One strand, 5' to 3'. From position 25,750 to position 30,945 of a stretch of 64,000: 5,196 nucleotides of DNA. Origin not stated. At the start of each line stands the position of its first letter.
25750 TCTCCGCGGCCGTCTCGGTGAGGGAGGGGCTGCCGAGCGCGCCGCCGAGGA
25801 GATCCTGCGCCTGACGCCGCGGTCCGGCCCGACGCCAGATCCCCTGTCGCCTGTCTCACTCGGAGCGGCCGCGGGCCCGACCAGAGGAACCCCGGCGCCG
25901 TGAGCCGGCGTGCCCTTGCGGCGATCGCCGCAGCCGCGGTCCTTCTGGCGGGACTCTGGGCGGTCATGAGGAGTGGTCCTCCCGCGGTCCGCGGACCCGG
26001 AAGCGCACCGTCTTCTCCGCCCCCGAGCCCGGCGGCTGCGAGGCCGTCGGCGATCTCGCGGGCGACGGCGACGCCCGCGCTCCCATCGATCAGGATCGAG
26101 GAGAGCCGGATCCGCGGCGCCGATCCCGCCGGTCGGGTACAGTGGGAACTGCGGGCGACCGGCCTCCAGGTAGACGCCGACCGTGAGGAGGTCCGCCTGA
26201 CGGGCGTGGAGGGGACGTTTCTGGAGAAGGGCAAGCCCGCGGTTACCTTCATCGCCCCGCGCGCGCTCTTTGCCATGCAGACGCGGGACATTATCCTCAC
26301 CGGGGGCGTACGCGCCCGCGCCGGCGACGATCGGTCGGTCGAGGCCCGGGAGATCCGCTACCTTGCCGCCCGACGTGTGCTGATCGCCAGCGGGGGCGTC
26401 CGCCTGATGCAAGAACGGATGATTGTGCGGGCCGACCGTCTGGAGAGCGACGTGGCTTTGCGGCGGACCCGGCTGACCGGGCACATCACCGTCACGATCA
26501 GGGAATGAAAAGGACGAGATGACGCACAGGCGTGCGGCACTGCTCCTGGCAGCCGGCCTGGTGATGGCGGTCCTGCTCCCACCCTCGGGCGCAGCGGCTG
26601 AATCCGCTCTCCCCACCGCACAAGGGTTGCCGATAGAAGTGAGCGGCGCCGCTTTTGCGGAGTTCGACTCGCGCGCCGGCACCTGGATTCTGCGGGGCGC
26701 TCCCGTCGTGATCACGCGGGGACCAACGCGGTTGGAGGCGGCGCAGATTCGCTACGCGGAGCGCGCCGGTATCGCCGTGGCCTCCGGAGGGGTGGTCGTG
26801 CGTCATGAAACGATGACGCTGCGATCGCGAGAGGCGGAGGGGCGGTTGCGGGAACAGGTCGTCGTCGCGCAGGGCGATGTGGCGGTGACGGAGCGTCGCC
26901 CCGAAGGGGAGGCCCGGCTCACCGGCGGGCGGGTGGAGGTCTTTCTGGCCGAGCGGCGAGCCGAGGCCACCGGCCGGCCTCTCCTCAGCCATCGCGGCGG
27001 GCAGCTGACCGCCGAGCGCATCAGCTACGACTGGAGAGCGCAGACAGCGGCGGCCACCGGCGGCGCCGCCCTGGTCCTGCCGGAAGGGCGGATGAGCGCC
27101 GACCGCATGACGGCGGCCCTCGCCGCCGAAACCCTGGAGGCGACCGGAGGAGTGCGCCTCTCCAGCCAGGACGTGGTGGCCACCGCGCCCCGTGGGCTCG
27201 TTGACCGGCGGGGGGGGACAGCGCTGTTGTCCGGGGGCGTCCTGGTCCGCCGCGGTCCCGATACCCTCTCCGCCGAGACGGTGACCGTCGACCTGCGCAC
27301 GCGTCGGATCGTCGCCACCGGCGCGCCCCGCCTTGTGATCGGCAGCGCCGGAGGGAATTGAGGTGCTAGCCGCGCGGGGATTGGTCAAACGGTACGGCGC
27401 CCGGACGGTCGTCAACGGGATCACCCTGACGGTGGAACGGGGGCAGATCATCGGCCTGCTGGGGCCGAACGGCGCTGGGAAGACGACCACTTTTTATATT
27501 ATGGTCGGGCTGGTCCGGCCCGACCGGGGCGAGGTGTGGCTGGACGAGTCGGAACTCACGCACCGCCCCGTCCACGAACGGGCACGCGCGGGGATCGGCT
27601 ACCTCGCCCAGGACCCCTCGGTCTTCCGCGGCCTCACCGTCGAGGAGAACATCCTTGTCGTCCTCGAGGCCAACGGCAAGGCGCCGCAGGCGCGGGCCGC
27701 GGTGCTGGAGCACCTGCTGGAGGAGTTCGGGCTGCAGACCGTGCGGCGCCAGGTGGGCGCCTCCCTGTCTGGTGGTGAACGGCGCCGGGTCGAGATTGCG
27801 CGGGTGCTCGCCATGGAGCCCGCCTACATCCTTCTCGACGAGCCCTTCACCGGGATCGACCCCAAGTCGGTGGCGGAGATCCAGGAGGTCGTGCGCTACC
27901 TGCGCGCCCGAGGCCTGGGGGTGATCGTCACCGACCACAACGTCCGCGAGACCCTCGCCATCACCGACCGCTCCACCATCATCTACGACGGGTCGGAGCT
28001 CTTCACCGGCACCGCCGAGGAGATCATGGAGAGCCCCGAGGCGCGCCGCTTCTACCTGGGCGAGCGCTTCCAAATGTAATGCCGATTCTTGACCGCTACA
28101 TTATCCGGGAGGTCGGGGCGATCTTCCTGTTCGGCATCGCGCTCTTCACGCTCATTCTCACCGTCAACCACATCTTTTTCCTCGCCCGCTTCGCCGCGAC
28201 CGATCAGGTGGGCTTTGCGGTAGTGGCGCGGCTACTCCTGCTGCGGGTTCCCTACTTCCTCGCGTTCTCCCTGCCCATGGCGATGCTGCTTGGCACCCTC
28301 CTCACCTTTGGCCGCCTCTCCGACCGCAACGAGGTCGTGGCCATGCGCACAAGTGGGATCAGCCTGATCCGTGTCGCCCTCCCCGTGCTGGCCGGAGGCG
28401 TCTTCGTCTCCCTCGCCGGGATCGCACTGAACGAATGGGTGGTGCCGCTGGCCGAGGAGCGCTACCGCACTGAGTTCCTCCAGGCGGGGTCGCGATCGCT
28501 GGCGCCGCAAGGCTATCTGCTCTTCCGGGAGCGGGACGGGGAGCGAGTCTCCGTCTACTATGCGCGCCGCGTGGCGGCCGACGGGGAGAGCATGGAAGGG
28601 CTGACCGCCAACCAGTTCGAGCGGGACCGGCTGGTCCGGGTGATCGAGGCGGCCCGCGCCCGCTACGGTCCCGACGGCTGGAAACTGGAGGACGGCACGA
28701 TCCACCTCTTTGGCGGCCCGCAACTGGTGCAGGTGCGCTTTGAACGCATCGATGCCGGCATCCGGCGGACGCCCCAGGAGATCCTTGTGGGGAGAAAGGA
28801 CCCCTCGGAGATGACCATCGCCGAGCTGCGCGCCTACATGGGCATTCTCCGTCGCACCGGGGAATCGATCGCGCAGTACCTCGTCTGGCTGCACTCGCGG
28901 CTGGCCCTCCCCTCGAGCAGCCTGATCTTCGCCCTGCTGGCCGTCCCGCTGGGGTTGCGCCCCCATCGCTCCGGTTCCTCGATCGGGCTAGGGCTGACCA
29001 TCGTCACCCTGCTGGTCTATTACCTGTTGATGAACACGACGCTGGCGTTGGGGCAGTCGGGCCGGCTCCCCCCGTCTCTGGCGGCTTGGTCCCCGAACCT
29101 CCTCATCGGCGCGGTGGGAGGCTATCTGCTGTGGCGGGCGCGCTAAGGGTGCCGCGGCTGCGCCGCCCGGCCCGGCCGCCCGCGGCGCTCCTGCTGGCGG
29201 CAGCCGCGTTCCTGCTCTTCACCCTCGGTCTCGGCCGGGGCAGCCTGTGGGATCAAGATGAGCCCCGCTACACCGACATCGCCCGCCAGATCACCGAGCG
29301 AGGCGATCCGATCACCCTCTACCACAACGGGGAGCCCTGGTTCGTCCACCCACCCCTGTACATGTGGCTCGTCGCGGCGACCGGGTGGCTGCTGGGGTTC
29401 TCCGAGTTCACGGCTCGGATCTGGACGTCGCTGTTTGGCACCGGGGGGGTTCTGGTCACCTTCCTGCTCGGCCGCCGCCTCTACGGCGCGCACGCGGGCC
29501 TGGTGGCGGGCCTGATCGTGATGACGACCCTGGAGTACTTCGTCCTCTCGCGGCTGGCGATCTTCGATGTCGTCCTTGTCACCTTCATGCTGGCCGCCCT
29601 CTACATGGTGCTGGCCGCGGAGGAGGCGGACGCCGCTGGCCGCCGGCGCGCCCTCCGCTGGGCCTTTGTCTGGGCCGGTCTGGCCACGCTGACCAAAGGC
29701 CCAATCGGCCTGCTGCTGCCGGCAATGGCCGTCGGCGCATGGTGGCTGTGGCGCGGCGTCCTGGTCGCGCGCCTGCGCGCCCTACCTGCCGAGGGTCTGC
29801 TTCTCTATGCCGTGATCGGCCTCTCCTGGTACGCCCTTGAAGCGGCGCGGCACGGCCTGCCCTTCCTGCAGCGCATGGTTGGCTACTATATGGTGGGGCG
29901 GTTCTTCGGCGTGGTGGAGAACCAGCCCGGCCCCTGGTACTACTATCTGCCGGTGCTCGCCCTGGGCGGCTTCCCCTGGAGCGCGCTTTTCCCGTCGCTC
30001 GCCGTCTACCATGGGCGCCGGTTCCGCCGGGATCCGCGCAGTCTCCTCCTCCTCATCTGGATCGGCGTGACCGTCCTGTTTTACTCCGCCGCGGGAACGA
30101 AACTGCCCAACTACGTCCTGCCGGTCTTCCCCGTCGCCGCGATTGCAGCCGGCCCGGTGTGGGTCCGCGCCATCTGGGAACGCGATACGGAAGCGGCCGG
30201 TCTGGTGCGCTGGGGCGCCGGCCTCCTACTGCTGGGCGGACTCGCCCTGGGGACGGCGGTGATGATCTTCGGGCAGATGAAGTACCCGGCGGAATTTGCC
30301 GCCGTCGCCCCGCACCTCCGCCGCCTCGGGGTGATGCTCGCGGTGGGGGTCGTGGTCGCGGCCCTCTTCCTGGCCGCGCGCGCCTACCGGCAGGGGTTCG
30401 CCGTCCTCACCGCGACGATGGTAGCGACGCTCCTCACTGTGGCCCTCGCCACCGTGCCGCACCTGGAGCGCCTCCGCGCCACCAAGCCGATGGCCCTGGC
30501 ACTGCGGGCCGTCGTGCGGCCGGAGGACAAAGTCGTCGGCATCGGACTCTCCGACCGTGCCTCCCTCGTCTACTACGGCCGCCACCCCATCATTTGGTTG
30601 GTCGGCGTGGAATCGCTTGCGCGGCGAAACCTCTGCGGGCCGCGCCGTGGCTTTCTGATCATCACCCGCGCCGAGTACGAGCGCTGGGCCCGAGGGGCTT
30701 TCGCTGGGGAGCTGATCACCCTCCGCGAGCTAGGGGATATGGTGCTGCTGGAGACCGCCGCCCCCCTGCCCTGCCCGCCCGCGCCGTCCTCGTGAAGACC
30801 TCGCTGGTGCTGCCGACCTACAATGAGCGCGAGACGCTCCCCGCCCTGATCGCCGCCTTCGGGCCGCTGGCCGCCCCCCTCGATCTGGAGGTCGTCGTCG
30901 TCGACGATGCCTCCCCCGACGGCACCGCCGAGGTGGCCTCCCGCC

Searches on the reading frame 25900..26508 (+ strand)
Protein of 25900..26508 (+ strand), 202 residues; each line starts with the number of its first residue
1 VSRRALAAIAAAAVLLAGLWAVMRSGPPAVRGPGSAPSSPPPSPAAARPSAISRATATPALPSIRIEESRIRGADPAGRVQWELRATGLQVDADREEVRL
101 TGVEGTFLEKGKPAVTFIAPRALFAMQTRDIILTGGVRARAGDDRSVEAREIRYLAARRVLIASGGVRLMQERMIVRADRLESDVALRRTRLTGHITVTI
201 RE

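Call 46: search_protein_families(library=pfam, proteins=[window:25900-26508:+], max_evalue=0.01)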
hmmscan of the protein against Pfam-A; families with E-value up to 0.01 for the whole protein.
window:25900-26508:+ (202 aa): 1 family
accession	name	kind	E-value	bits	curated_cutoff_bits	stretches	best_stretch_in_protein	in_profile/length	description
PF06835.18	LptC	-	1.2e-10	41.8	21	1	55-199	25-173/175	Lipopolysaccharide-assembly, LptC-related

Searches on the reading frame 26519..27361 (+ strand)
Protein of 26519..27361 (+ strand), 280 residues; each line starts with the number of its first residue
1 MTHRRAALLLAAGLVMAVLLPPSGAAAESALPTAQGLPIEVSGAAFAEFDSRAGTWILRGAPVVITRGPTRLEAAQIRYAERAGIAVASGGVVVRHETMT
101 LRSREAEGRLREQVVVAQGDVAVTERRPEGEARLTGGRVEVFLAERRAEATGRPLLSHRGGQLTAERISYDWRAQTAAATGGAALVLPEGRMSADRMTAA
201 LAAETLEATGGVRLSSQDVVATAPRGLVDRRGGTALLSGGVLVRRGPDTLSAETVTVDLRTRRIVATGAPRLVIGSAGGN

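Call 46: search_protein_families(library=pfam, proteins=[window:26519-27361:+], max_evalue=0.01)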
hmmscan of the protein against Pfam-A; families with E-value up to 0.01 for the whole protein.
window:26519-27361:+ (280 aa): 2 families
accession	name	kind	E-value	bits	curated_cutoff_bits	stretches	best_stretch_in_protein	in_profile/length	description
PF03968.19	LptD_N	-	9.3e-11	42.4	20.4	1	103-261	4-111/113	LptA/(LptD N-terminal domain) LPS transport protein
PF06835.18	LptC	-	0.00082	19.5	21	0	100-176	86-163/175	Lipopolysaccharide-assembly, LptC-related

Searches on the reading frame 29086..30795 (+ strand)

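Call 46: search_protein_families(library=pfam, proteins=[window:29086-30795:+], max_evalue=0.01)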
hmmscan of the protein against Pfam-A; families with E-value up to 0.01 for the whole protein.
window:29086-30795:+ (569 aa): 2 families
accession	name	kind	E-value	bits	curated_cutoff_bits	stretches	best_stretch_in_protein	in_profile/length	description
PF13231.12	PMT_2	-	1.6e-16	61.4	26.1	1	88-226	2-138/160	Dolichyl-phosphate-mannose-protein mannosyltransferase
PF02366.24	PMT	-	2.1e-15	57.4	22.7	1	37-226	8-205/245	Dolichyl-phosphate-mannose-protein mannosyltransferase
